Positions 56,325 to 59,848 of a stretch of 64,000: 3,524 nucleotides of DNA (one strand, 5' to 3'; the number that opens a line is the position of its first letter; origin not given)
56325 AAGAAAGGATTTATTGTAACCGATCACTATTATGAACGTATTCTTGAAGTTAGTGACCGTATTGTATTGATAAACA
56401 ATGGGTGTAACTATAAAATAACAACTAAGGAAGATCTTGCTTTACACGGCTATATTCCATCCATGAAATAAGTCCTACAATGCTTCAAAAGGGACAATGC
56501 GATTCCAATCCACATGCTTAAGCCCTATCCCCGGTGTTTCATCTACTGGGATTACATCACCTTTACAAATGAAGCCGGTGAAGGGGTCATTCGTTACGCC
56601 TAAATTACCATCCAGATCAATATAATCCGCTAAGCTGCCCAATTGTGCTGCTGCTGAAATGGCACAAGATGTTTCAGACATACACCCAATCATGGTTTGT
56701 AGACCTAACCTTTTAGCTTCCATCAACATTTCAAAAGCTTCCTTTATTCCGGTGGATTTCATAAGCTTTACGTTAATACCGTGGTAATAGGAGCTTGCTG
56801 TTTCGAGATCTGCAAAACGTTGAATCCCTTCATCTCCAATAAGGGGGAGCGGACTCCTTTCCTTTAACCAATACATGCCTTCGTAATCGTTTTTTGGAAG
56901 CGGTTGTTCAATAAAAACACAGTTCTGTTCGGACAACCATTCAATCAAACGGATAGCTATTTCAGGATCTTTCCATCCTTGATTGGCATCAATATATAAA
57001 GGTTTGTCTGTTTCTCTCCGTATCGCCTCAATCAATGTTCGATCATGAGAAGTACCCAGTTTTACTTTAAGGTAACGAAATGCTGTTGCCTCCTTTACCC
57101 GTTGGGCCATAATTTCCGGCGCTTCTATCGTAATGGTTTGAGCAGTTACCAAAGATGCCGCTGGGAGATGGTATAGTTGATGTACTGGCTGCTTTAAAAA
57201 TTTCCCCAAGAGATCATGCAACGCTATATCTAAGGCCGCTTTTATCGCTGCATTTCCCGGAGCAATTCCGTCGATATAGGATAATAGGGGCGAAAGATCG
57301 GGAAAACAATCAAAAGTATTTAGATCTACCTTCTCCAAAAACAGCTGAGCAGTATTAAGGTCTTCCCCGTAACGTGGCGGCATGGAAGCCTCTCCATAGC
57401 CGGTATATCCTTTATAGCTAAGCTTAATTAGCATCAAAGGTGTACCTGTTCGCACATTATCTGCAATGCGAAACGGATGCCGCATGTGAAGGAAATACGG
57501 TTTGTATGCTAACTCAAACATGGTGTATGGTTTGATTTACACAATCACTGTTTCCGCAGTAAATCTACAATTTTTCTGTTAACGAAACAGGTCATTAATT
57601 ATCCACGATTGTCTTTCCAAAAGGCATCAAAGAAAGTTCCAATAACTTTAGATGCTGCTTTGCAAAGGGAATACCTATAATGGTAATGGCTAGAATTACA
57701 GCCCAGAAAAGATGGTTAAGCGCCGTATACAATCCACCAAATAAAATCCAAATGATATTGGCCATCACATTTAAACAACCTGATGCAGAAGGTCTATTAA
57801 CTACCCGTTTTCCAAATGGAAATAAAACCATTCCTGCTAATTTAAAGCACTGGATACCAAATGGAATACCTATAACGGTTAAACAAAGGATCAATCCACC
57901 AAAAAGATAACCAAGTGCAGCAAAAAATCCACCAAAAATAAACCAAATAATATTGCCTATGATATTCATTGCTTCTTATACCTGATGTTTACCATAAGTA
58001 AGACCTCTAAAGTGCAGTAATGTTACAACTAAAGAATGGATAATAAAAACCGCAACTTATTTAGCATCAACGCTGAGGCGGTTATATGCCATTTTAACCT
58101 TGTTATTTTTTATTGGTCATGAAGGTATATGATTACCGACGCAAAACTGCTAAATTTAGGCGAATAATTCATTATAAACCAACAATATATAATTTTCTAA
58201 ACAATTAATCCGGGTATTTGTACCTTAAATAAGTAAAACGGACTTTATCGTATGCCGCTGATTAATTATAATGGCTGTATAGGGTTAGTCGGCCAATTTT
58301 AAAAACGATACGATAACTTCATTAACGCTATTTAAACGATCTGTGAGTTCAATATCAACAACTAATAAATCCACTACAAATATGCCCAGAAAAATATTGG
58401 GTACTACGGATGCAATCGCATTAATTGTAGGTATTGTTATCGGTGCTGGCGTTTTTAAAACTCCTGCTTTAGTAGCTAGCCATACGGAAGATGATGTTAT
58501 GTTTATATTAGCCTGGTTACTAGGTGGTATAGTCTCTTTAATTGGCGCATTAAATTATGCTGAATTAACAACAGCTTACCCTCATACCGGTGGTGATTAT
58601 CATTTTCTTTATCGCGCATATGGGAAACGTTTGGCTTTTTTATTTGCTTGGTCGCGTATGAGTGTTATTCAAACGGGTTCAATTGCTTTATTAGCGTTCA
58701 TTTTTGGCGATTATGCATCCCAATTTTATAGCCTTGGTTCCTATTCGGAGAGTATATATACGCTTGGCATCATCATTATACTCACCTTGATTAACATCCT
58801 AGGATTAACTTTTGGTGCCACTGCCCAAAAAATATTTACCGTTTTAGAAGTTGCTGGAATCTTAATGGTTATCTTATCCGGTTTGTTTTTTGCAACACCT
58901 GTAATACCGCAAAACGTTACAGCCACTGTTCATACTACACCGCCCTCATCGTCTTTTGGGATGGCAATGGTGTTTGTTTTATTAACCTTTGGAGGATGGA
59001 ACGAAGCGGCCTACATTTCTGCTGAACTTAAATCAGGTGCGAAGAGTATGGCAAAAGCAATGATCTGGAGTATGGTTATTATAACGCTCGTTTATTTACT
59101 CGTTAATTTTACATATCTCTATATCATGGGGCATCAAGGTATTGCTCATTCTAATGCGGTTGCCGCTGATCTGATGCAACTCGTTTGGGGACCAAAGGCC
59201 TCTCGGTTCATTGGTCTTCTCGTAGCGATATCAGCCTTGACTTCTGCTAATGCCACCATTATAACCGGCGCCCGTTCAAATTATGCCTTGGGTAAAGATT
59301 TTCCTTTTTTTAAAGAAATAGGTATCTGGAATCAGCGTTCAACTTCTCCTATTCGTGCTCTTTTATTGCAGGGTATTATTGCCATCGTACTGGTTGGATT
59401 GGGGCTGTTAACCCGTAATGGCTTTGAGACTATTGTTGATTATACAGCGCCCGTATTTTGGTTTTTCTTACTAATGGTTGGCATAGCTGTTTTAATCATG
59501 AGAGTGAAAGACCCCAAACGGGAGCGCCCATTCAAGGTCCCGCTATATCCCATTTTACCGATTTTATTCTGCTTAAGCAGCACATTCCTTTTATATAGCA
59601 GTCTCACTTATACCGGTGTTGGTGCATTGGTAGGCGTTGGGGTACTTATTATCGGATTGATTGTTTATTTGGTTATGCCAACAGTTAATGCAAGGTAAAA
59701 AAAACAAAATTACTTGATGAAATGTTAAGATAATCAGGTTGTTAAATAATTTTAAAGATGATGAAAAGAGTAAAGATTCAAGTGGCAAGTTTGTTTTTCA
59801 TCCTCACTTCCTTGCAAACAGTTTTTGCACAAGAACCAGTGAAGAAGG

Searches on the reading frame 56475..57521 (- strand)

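Call 51: search_protein_families(library=pfam, proteins=[window:56475-57521:-], max_evalue=0.00001)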
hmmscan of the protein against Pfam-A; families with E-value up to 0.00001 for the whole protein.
window:56475-57521:- (348 aa): 2 families
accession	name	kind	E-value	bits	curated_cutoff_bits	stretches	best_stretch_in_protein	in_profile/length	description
PF13378.12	MR_MLE_C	-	7.6e-27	94.9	29.4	1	139-334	6-213/219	Enolase C-terminal domain-like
PF02746.21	MR_MLE_N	-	1.4e-07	32.2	22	1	13-116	12-115/117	Mandelate racemase / muconate lactonizing enzyme, N-terminal domain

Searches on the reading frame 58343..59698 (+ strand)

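Call 51: search_protein_families(library=pfam, proteins=[window:58343-59698:+], max_evalue=0.00001)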
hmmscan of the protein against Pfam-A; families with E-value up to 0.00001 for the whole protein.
window:58343-59698:+ (451 aa): 2 families
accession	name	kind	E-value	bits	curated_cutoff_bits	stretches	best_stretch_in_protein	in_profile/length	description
PF13520.12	AA_permease_2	-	2.5e-52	178.7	27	1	19-443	1-424/427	Amino acid permease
PF00324.27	AA_permease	-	6.5e-25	88.2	24.6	1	28-443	6-452/470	Amino acid permease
